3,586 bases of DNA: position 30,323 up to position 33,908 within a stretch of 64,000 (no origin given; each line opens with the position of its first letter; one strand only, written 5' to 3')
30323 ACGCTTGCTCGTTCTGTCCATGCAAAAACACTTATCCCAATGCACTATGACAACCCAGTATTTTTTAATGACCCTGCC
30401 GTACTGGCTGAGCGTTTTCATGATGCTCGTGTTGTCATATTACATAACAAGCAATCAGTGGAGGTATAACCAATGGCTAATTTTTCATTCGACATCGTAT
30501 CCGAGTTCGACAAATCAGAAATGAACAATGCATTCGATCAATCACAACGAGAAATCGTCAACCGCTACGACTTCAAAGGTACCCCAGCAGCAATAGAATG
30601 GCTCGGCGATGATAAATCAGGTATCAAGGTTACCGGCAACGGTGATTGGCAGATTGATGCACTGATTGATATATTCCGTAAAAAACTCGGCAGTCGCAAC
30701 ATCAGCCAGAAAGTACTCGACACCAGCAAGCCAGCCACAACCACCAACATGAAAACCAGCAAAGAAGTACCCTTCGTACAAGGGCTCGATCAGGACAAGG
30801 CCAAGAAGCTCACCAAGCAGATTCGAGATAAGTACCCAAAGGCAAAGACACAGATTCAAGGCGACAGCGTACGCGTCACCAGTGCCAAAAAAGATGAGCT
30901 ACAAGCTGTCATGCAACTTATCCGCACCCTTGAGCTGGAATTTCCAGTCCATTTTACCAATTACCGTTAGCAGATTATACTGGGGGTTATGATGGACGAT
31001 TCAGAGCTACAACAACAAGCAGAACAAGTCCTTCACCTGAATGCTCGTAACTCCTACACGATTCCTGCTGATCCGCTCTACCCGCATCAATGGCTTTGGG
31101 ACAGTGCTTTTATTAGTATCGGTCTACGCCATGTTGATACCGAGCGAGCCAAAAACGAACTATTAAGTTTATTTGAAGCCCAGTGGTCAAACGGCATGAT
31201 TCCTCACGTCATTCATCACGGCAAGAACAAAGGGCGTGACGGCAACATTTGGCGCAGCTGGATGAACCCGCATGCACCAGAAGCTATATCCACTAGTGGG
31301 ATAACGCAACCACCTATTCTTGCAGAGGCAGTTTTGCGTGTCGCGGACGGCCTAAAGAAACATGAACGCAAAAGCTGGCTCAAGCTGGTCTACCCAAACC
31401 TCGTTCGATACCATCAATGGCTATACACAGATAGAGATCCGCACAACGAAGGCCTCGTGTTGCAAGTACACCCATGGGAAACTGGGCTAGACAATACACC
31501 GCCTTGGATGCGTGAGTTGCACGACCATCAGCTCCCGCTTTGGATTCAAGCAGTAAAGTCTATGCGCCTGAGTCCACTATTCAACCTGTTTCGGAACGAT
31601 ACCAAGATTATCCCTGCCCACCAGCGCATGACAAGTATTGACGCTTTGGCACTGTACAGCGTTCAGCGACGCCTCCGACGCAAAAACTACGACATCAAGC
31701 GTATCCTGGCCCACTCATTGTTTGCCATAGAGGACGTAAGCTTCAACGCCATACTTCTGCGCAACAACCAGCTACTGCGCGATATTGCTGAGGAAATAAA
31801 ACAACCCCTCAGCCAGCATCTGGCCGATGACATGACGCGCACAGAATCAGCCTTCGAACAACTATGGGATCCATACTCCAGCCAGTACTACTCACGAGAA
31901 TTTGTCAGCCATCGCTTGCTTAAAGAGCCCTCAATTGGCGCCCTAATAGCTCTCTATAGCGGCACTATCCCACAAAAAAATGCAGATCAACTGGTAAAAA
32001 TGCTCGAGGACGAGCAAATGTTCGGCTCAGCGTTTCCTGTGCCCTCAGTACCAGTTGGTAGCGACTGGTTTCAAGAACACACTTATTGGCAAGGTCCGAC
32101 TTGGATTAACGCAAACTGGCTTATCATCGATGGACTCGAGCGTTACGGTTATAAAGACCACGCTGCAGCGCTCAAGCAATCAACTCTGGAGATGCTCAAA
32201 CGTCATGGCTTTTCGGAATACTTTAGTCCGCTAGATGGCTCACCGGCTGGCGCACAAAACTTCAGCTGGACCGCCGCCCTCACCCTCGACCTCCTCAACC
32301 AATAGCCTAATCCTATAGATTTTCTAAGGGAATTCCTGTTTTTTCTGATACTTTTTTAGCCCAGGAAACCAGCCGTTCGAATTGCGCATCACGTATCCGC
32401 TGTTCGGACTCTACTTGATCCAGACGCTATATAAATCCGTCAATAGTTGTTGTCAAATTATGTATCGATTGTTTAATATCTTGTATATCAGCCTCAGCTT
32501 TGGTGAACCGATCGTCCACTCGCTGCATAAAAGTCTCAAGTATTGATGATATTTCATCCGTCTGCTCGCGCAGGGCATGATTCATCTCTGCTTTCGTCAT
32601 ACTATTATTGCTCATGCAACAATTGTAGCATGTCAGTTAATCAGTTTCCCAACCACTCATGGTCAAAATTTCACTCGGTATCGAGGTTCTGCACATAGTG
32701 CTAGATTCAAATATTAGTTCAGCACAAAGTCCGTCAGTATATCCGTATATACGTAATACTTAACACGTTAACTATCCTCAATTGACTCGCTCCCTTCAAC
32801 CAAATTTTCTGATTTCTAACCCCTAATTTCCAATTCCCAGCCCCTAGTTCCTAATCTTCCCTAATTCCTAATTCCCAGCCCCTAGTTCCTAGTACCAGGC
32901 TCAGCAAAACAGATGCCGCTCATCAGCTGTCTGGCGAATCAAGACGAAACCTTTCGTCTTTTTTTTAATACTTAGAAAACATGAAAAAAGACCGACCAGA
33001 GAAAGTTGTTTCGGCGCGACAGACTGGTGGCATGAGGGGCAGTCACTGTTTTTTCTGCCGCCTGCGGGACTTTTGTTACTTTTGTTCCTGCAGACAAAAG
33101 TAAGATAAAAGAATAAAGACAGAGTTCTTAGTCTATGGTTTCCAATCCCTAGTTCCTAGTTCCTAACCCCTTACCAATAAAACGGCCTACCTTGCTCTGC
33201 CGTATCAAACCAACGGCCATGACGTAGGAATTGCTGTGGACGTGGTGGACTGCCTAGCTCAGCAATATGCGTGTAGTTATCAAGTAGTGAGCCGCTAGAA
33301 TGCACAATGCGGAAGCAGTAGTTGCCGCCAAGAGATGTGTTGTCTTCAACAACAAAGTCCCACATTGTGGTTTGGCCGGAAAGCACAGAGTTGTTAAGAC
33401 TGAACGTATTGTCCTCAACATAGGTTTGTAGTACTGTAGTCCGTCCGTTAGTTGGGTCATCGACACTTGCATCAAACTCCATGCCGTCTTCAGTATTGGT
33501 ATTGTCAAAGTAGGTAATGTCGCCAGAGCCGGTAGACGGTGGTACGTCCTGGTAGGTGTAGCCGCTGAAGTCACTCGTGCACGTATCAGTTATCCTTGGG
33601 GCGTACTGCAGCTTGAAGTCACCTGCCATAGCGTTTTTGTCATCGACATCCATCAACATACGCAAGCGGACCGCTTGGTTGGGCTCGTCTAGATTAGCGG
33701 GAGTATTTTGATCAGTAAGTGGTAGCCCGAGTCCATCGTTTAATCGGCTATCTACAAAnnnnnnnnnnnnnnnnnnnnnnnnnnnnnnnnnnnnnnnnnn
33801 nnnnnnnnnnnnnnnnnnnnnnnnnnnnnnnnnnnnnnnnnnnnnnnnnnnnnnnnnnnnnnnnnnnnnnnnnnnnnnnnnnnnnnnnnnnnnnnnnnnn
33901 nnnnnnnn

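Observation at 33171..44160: Tandem pair of ~1,790-aa paralogous secreted giants with conserved ends and non-homologous cores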

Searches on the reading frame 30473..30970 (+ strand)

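Call 20: search_protein_families(library=pfam, proteins=[window:30473-30970:+], max_evalue=0.001)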
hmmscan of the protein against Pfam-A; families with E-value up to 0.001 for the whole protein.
window:30473-30970:+ (165 aa): 1 family
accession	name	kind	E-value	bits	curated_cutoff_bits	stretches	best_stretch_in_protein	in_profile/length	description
PF04461.18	DUF520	-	8.1e-54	182.5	23.2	1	5-165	2-161/161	Protein of unknown function (DUF520)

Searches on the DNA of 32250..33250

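Call 78: search_rna_families(source=window, start=32250, end=33250, threshold=evalue, max_evalue=1)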
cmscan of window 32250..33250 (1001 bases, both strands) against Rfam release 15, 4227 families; matches with E-value up to 1: 0.
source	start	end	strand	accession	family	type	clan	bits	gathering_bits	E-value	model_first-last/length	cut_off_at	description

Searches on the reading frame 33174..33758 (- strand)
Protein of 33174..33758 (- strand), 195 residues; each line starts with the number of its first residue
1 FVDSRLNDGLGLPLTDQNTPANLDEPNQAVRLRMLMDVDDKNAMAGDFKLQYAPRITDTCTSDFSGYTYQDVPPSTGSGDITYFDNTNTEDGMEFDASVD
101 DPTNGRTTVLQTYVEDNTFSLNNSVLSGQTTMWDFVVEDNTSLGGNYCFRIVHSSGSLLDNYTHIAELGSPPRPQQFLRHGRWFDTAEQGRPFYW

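Call 27: find_related_loci(query=A3, collection=genome_contigs, flank=8000)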
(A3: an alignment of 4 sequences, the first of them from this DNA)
Query A3 (195 aa) in genome_contigs; peptide patterns used: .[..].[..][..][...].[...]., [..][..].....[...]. (x = any residue, [..] = any of these).
77 stretches matched a pattern; 19 encode a relative of the query (tblastn E <= 1e-3); 19 distinct loci.
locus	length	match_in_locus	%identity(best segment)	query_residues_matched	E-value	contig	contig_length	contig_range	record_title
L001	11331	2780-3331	40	11-195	1e-32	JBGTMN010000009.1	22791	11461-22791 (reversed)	MAG: Candidatus Saccharimonadales bacterium isolate JTS-RE364 k141_3181823, whole genome shotgun sequence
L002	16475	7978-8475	40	10-171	6e-28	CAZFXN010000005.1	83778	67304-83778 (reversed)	MAG TPA_asm: uncultured Bdellovibrionales bacterium isolate SRP128246_co1_509 genome assembly, contig: NODE_212_length_8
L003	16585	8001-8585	37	1-193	1e-26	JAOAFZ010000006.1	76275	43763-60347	MAG: Patescibacteria group bacterium isolate SKW302 NODE_6_length_76275_cov_8.682643, whole genome shotgun sequence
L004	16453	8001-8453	44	10-164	9e-25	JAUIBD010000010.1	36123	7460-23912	MAG: bacterium isolate 6_bin.24 NODE_1215_length_36123_cov_1.819786, whole genome shotgun sequence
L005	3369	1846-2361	37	10-177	2e-23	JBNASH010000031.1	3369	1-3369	MAG: Minisyncoccia bacterium isolate Kamch4336-1-MF-11 bin11_SPAdes_re-assembly_contigs.fa-31, whole genome shotgun sequ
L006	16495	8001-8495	39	10-168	2e-22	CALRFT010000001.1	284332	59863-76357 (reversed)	MAG: Parcubacteria group bacterium isolate MiE-14oct19-109 genome assembly, contig: MiE-14oct19-C18, whole genome shotgu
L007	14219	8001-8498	36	10-174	4e-22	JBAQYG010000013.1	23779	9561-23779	MAG: Minisyncoccia bacterium isolate MFD12011_ilm_asm_bin4 k127_116593, whole genome shotgun sequence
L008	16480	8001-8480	37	10-168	1e-21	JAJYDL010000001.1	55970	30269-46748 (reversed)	MAG: bacterium isolate BP9.bin97 NODE_823_length_55970_cov_1.682109, whole genome shotgun sequence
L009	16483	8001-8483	34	10-168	4e-20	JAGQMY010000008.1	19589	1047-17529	MAG: Candidatus Saccharibacteria bacterium isolate HKST-UBA54 2015-01-06_1_(paired)_contig_30048, whole genome shotgun s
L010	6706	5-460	36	31-184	5e-20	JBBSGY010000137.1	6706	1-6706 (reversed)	MAG: Acidimicrobiales bacterium isolate LS2_sbin.53 LS2_sbin.53_K_273465_L_6706_cov_9.0000, whole genome shotgun sequenc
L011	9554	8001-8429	39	18-163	7e-20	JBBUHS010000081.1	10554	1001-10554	MAG: Patescibacteria group bacterium isolate H41-bin141_1 H41_bin141_1_000000000081, whole genome shotgun sequence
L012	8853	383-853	33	13-168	9e-20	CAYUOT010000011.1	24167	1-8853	MAG TPA_asm: uncultured Candidatus Saccharibacteria bacterium isolate SRP192927_co4_916 genome assembly, contig: NODE_38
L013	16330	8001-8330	43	47-157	1e-19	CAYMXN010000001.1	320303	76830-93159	MAG TPA_asm: uncultured Candidatus Saccharibacteria bacterium isolate SRP292972_co3_20 genome assembly, contig: NODE_39_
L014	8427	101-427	45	47-156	3e-19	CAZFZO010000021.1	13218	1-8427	MAG TPA_asm: uncultured Candidatus Saccharibacteria bacterium isolate SRP278252_co1_151 genome assembly, contig: NODE_83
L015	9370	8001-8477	33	10-168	5e-19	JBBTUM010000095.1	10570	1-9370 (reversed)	MAG: Patescibacteria group bacterium isolate H41-bin151_1 H41_bin151_1_000000000095, whole genome shotgun sequence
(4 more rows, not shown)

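Call 37: search_protein_representatives(alignment_id=A2)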
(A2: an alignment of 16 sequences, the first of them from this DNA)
Query: 16 sequences, 193 profile positions. Proteins with E-value up to 0.001 (for the whole library): 1911; up to 1e-10: 1531; up to 1e-30: 711. The best 150 are listed.
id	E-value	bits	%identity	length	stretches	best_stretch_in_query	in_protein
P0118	2.2e-270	905.1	-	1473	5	4-172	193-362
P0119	3.5e-226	760.9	-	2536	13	5-188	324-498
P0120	1.1e-213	720.1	-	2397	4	6-184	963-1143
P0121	1.3e-198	670.9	-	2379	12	7-184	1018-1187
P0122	2.6e-197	666.7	-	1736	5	10-190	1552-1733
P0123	1.4e-181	615.4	-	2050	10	6-189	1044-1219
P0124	5.7e-129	443.7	-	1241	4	5-170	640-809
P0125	9.8e-122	420.1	-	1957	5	6-184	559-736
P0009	1.7e-121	419.4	-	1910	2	2-193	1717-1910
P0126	5.7e-121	417.6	-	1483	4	6-169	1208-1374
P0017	1.0e-120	416.8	-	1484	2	2-193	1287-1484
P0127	3.6e-119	411.8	-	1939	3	3-164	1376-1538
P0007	1.3e-118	410.0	-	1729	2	4-193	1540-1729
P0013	2.7e-118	408.9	-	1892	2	2-193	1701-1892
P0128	6.0e-117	404.5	-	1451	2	11-193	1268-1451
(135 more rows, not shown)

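Call 40: search_protein_families(library=pfam, proteins=[P0119, P0120, P0118], max_evalue=0.01)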
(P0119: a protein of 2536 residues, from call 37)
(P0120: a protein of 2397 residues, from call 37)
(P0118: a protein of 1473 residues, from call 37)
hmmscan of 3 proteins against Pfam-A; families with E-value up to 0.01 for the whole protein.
P0119 (2536 aa): 3 families
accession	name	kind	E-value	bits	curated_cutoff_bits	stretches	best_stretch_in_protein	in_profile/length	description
PF22633.2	F5_F8_type_C_2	-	5.2e-09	37.1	27.8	0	2457-2491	39-73/91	NedA-like, galactose-binding domain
PF07963.17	N_methyl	-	0.00023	21.1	21.2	1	13-36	3-26/27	Prokaryotic N-terminal methylation motif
PF02311.25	AraC_binding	-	0.004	17.3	21.1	0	2173-2213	58-98/135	AraC-like ligand binding domain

P0120 (2397 aa): 3 families
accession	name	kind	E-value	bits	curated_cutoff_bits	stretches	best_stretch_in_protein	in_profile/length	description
PF01835.25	MG2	-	3.9e-08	34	32.8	1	401-441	6-46/96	MG2 domain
PF25788.1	Ig_Rha78A_N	-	5.8e-07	30.2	27.4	1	2063-2109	48-94/105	Rha78A-like, N-terminal immunoglobulin domain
PF12245.14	Big_3_2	-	0.00021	21.9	23.3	0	325-394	50-120/122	Bacterial Ig-like domain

P0118 (1473 aa): 4 families
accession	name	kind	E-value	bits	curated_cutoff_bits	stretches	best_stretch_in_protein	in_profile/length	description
PF21426.3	GBS104-like_Ig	-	1e-07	33.2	26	0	593-642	52-100/112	Tip pilin GBS104-like, Ig-like domain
PF16978.11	CRIM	-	0.00088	19.9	27.2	0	324-348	82-106/139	SAPK-interacting protein 1 (Sin1), middle CRIM domain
PF06567.16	Neural_ProG_Cyt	-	0.002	18.7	29.4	0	419-474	26-81/120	Neural chondroitin sulphate proteoglycan cytoplasmic domain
PF07963.17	N_methyl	-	0.006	16.5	21.2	0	2-25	3-26/27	Prokaryotic N-terminal methylation motif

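Call 41: search_solved_structures(query=A2, max_evalue=10)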
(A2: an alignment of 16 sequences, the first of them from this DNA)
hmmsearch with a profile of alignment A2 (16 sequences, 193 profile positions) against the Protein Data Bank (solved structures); distinct sequences matched with E-value up to 10: 10.
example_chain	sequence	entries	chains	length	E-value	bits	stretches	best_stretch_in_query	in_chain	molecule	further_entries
8feh_D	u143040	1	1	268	0.00019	24.4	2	30-74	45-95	Minor capsid protein A1 fusion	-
7tje_A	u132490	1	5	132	0.21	14.5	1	29-74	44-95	Minor capsid protein A1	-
8w5d_c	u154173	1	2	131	0.24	14.3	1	29-74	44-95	Minor capsid protein A1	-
1qbe_A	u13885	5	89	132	0.25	14.2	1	29-74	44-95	BACTERIOPHAGE Q BETA CAPSID | Minor capsid protein A1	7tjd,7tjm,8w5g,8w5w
5kip_A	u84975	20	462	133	0.25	14.2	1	29-74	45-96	Coat protein | Capsid protein | Minor capsid protein A1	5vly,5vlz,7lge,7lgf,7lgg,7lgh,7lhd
8w5v_C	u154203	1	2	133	0.25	14.2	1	29-74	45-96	Minor capsid protein A1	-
8w5u_C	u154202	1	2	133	0.25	14.2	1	29-74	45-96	Minor capsid protein A1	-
7tjg_A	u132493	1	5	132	0.35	13.8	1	31-74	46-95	Minor capsid protein A1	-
3f0y_A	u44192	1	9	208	0.42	13.5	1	74-154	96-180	Fiber protein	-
3exw_A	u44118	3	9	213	0.51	13.2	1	74-155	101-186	L5 fiber protein | Fiber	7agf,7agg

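Call 50: predict_structure(alignment_id=A4)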
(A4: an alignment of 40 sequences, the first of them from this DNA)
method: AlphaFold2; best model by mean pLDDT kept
length: 190 residues; sequences in the alignment: 40
mean_pLDDT: 89.7   pTM: 0.83
mean pLDDT of the five models: 89.7, 89.5, 89.5, 89.1, 88.6
residues with pLDDT >= 90: 154; 70-90: 11; 50-70: 22; < 50: 3
segments of 3 or more residues with pLDDT < 50: none
pLDDT, mean of each block of 10 residues (from residue 1): 74 95 94 96 97 93 96 95 93 94 97 96 98 90 98 96 88 58 55
secondary structure, 60 per line:
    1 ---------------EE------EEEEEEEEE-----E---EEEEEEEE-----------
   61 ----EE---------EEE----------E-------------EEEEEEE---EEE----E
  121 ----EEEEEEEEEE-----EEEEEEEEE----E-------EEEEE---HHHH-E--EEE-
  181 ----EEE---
elements in order: E24-32 E42-49 E76-78 E103-109 E113-115 E125-134 E140-148 E161-165 H169-172 E177-179 E185-187

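Call 90: fold_search(model_id=the predicted structure, library=pdb)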
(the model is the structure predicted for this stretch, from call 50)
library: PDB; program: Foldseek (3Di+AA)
matches with E <= 10: 1151; with E <= 0.001: 0
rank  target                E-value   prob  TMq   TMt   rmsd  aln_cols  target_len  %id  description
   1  4ncd                  2.6e-03  1.00  0.37  0.34   6.4       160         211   11  Crystal Structure of Class 5 Fimbriae Chaperone CfaA (released 2014-08-27)
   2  6k73_B                4.5e-03  1.00  0.34  0.31   6.9       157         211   10  Chaperone-tip adhesin complex is vital for synergistic activation of CFA/I fimbriae biogenesis (released 2020-06-10)
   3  8k2g_A                7.8e-03  0.80  0.30  0.13  14.5       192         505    8  Crystal structure of Group 1 Oligosaccharide-releasing beta-N-acetylgalactosaminidase NgaCa from Cohnella abietis, apo (released 2024-04-24)
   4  6k73_A                8.2e-03  0.99  0.34  0.32   7.5       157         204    9  Chaperone-tip adhesin complex is vital for synergistic activation of CFA/I fimbriae biogenesis (released 2020-06-10)
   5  4y2o_A                9.2e-03  0.99  0.33  0.30   7.6       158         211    9  Structure of CFA/I pili chaperone-major subunit complex (CfaA-CfaB) (released 2016-08-10)
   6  7som_J                1.3e-02  0.97  0.33  0.12   8.1       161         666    6  Ciliary C2 central pair apparatus isolated from Chlamydomonas reinhardtii (released 2022-04-13)
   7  6s09_E                1.8e-02  0.66  0.28  0.32  12.3       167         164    9  C-terminally extended and N-terminally truncated variant of FimA E. coli at 1.5 Angstrom resolution (released 2020-07-15)
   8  4jy6_C                1.9e-02  0.85  0.28  0.26   7.2       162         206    8  Crystal structure of human Fab PGT123, a broadly reactive and potent HIV-1 neutralizing antibody (released 2013-05-08)
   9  4jy5_L                2.0e-02  0.87  0.29  0.28   6.9       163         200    9  Crystal structure of human Fab PGT122, a broadly reactive and potent HIV-1 neutralizing antibody (released 2013-05-08)
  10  3vta_B                2.0e-02  0.80  0.26  0.10   6.5       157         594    8  Crystal Structure of cucumisin, a subtilisin-like endoprotease from Cucumis melo L (released 2012-08-08)
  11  5hcd_A                2.1e-02  0.99  0.35  0.08   8.6       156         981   10  Ternary complex of human Complement C5 with Ornithodoros moubata OmCI and Rhipicephalus microplus RaCI2 (released 2016-03-30)
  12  4nco_C                2.2e-02  0.89  0.29  0.28   6.9       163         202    8  Crystal Structure of the BG505 SOSIP gp140 HIV-1 Env trimer in Complex with the Broadly Neutralizing Fab PGT122 (released 2013-11-13)
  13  6cue_6                2.2e-02  0.85  0.29  0.43   6.6       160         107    9  Cryo-EM structure at 4.0 A resolution of vaccine-elicited antibody vFP7.04 in complex with HIV-1 Env BG505 DS-SOSIP, a (released 2018-07-11)
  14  4fq1_L                2.5e-02  0.85  0.29  0.27   7.6       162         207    8  Crystal Structure of PGT121 Fab (released 2012-11-14)
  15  2os7_E                2.5e-02  0.84  0.32  0.30   9.5       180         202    8  Caf1M periplasmic chaperone tetramer (released 2007-04-17)
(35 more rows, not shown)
